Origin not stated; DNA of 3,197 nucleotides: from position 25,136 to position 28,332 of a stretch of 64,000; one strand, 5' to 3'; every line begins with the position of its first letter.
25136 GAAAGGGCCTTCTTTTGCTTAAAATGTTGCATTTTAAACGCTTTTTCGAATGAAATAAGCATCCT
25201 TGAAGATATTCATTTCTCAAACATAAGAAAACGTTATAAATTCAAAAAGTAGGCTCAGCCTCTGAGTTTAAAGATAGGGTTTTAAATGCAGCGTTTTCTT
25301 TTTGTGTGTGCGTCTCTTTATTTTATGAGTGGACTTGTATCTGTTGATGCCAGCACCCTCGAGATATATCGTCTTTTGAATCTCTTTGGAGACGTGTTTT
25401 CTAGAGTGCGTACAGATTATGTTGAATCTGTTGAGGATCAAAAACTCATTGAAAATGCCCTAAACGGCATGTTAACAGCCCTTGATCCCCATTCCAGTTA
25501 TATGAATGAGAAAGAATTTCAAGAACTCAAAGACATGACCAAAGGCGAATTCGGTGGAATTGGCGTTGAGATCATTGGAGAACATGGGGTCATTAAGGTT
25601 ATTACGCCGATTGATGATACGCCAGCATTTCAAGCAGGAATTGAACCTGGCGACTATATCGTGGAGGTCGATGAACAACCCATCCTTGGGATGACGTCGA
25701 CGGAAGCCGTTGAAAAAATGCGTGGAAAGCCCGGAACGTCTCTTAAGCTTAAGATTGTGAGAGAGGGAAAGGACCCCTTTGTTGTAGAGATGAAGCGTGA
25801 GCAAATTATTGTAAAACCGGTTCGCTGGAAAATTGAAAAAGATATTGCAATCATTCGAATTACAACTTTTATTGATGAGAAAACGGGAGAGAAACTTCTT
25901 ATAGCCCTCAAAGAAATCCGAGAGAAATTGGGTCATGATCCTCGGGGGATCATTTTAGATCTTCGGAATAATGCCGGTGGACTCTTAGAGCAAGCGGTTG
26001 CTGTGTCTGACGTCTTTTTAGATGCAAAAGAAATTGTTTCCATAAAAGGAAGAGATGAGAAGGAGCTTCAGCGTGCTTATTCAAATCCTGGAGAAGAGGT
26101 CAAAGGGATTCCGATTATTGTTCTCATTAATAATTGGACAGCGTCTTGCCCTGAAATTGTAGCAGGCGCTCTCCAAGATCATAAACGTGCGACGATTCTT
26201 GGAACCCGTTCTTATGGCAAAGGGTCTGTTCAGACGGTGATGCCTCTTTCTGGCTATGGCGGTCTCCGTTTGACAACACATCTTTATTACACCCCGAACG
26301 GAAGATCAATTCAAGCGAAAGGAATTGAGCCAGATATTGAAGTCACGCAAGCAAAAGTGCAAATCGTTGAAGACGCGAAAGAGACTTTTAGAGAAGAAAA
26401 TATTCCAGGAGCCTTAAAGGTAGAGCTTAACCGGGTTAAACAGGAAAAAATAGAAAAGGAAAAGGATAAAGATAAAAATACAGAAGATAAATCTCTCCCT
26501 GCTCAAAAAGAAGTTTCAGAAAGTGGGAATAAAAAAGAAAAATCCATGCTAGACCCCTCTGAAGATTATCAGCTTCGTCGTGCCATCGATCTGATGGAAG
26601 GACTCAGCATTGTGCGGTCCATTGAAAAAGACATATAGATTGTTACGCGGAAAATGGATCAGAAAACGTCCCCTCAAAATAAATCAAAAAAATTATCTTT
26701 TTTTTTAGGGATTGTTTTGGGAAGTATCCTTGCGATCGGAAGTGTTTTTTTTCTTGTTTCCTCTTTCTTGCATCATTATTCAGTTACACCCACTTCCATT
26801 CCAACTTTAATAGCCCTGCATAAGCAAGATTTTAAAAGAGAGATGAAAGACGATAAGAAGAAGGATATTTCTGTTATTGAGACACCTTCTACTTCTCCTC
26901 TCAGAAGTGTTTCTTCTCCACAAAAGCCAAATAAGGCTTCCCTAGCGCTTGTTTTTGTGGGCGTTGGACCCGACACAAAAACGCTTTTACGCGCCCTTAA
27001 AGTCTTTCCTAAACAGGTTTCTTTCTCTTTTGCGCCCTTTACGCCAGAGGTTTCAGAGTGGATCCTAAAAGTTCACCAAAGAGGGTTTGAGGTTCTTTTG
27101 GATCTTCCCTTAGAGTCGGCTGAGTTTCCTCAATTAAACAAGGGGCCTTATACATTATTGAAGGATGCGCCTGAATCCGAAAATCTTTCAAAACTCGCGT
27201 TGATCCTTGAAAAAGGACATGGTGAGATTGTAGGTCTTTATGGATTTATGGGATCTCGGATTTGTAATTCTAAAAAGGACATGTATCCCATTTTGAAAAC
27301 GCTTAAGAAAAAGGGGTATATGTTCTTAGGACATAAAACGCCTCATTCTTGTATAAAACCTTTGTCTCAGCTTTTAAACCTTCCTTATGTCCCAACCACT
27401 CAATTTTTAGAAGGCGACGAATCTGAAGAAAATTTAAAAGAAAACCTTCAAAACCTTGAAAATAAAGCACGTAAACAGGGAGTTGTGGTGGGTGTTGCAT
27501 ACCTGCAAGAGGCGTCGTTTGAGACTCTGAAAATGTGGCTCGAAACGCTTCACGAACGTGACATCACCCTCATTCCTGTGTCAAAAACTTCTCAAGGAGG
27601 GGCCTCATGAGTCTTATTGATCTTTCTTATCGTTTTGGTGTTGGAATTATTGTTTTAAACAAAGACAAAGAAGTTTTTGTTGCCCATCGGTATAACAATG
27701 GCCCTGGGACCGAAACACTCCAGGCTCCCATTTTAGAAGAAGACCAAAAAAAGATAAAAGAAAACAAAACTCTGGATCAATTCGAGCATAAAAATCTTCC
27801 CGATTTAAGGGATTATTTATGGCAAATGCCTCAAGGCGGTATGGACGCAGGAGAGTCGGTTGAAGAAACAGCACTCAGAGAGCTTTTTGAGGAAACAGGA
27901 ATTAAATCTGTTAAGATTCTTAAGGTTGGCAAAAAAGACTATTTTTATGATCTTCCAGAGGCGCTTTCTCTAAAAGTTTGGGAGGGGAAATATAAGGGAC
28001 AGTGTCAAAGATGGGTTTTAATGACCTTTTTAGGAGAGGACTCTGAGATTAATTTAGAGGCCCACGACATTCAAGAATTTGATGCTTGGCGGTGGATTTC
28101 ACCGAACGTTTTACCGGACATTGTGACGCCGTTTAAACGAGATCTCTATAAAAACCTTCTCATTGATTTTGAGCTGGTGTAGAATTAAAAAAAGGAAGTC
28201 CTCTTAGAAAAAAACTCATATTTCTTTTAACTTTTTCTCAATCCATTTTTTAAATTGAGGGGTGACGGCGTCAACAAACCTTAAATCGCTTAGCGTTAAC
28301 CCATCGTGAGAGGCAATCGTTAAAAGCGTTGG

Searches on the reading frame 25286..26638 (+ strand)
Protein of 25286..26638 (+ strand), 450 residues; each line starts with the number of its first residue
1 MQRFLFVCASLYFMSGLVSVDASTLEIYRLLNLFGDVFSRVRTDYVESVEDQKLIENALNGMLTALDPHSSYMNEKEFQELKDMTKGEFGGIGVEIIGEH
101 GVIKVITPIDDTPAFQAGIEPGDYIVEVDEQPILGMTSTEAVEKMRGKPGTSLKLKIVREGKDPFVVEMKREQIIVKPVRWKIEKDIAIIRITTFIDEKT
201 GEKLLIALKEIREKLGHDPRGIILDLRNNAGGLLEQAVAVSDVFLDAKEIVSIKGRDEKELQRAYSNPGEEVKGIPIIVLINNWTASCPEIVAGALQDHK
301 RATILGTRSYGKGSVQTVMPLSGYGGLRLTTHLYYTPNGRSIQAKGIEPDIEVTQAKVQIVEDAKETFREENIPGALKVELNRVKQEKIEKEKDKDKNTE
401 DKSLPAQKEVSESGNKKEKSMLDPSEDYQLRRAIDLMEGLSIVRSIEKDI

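Call 13: search_protein_families(library=pfam, proteins=[window:25286-26638:+], max_evalue=0.001)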
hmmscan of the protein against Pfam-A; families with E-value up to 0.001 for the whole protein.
window:25286-26638:+ (450 aa): 5 families
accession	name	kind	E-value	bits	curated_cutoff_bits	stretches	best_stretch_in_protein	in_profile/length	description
PF03572.23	Peptidase_S41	-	9.2e-51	172.1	24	1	186-353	1-165/165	Peptidase family S41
PF13180.12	PDZ_2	-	1.4e-11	45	27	1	90-163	1-73/80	PDZ domain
PF17820.7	PDZ_6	-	1.4e-09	38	27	1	109-159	6-54/54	PDZ domain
PF22694.1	CtpB_N-like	-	3e-09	37.6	27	1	34-76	41-84/85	Activating protease CtpB N-terminal domain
PF00595.29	PDZ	-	1.5e-08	35.4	23.2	1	88-157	8-80/81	PDZ domain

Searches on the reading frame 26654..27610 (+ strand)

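Call 13: search_protein_families(library=pfam, proteins=[window:26654-27610:+], max_evalue=0.001)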
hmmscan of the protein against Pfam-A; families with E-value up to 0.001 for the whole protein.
window:26654-27610:+ (318 aa): 1 family
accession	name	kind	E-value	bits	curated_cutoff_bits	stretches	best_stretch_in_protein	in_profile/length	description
PF04748.18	Polysacc_deac_2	-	1.1e-43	149.2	27.5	1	103-311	5-210/212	Divergent polysaccharide deacetylase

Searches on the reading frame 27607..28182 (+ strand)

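Call 13: search_protein_families(library=pfam, proteins=[window:27607-28182:+], max_evalue=0.001)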
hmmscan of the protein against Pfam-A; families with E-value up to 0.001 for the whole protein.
window:27607-28182:+ (191 aa): 1 family
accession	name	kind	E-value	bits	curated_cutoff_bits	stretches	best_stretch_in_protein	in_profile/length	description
PF00293.34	NUDIX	-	5.1e-22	78.8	21.1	1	69-183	29-133/134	NUDIX domain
